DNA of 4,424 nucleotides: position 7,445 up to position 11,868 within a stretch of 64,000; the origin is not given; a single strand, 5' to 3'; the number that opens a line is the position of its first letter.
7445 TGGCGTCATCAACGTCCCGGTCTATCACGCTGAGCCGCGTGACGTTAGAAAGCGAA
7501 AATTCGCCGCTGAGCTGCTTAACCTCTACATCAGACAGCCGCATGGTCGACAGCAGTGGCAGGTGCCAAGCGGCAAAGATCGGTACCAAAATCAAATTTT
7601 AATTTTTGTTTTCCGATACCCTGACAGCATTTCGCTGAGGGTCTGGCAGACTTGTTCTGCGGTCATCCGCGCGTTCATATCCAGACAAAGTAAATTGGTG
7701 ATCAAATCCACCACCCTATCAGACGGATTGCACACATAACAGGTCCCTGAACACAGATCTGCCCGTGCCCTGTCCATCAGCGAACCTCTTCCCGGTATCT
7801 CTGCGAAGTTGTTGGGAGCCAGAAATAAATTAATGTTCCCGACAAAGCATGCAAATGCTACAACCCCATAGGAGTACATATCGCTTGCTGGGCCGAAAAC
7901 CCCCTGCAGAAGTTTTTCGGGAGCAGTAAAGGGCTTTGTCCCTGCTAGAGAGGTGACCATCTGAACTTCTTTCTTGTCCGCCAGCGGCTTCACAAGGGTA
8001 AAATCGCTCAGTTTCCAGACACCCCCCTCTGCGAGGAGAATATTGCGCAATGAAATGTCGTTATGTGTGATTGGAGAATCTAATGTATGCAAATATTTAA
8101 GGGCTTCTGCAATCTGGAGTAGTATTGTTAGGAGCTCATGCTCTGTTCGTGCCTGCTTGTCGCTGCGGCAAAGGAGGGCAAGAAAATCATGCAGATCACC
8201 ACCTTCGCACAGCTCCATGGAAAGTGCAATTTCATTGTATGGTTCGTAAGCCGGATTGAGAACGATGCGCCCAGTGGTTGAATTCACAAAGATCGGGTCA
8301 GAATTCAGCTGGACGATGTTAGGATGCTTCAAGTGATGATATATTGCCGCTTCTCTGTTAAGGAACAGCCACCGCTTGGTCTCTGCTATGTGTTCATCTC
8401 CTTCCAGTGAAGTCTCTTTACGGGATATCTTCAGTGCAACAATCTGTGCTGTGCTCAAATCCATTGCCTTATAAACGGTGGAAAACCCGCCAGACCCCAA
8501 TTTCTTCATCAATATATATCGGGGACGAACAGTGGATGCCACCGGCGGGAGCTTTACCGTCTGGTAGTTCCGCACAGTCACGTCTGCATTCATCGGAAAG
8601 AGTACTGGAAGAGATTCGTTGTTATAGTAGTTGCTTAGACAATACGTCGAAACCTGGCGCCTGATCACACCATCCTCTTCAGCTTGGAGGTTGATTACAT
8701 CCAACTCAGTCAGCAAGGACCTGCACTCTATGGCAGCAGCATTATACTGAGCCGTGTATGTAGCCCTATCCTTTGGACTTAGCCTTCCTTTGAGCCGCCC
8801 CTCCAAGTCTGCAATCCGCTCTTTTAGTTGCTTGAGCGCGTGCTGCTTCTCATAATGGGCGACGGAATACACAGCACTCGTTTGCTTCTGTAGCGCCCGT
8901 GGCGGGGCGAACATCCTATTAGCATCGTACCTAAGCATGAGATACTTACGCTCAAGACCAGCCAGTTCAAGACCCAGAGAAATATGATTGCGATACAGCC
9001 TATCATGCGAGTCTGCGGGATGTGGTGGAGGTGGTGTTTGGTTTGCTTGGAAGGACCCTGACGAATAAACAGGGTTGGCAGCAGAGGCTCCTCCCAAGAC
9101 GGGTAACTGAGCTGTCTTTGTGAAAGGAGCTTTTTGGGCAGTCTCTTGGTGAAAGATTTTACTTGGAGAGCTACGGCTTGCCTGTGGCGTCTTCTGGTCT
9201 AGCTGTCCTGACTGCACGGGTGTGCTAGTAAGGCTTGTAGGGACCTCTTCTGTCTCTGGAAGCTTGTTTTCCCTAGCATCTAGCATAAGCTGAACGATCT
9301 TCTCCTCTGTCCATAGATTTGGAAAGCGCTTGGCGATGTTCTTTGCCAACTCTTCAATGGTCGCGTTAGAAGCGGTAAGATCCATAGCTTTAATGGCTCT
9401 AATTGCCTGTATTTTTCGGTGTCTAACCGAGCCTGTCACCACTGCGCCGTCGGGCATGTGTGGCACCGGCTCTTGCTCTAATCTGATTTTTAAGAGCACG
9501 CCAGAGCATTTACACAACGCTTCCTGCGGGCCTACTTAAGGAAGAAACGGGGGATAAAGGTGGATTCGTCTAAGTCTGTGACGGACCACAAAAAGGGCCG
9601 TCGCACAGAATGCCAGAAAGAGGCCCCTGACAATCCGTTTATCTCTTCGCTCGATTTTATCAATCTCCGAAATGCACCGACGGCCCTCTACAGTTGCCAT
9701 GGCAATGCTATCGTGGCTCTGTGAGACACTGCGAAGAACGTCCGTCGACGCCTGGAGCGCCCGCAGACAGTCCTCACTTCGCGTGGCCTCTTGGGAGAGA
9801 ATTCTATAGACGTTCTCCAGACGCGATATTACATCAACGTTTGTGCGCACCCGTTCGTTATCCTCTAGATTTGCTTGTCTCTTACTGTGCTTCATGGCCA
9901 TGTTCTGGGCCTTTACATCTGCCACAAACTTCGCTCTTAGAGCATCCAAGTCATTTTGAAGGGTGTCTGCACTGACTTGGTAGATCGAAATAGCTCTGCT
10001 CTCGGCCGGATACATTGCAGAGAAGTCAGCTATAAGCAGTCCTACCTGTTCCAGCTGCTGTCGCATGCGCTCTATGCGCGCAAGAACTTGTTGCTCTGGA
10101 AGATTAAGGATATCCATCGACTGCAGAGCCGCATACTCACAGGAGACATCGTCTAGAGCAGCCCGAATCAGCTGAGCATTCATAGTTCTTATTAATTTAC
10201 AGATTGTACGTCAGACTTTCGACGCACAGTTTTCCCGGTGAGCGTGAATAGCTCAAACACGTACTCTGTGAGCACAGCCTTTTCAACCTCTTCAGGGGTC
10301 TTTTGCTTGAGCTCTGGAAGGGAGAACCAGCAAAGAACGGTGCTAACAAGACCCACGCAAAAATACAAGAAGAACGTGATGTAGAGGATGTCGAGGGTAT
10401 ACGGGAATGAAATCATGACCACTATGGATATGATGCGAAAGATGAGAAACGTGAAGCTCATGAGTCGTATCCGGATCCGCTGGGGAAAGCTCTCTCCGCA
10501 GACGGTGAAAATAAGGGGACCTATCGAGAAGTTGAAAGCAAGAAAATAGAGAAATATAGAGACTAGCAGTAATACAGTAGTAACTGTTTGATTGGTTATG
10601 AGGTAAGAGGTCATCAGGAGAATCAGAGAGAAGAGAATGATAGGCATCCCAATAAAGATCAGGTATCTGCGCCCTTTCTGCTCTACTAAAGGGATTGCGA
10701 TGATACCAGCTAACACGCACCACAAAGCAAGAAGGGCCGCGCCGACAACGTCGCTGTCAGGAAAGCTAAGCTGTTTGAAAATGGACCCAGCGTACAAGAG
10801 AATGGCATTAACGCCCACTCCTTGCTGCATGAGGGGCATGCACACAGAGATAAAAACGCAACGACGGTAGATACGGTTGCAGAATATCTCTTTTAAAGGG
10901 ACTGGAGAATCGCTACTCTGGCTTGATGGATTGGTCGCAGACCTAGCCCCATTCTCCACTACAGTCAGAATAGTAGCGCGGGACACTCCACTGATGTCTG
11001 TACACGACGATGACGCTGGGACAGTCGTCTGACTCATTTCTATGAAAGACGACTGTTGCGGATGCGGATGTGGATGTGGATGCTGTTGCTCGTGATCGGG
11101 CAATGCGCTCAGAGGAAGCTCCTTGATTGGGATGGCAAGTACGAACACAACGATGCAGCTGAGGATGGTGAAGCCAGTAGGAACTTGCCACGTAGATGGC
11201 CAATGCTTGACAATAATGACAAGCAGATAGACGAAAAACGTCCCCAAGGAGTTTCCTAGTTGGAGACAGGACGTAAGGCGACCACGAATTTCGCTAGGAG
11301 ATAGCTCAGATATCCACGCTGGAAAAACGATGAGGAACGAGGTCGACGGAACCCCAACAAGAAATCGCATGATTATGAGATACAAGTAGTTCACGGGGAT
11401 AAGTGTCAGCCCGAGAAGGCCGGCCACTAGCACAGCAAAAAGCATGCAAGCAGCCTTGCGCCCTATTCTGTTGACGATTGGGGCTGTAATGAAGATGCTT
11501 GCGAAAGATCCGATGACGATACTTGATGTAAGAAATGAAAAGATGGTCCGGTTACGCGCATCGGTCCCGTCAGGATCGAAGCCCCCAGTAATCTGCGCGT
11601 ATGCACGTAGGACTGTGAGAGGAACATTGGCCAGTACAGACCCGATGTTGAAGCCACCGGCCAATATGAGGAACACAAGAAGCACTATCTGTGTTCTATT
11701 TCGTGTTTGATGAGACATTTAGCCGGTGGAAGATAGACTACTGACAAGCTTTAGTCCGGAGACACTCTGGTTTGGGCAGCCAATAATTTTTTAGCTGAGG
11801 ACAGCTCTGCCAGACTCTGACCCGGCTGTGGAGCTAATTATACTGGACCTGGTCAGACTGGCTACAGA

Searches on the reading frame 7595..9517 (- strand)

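Call 8: search_protein_families(library=pfam, proteins=[window:7595-9517:-], max_evalue=0.001)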
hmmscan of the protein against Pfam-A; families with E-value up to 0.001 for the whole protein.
window:7595-9517:- (641 aa): 3 families
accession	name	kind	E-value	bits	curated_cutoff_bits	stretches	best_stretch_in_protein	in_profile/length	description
PF00069.31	Pkinase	-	1.4e-42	146.4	31.7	1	335-625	2-259/263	Protein kinase domain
PF07714.23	PK_Tyr_Ser-Thr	-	3.7e-29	102.2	23.1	1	336-557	3-197/258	Protein tyrosine and serine/threonine kinase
PF17667.7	Pkinase_fungal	-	3.2e-05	23.3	24.1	1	455-538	281-367/387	Fungal protein kinase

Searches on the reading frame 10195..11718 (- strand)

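Call 8: search_protein_families(library=pfam, proteins=[window:10195-11718:-], max_evalue=0.001)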
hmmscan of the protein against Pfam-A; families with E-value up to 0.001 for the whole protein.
window:10195-11718:- (508 aa): 2 families
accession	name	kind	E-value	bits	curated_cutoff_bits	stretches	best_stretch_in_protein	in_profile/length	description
PF00083.30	Sugar_tr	-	2.8e-54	185.2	22.3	2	270-480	238-450/452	Sugar (and other) transporter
PF07690.21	MFS_1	-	3e-29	102.5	33.4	1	20-433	7-345/347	Major Facilitator Superfamily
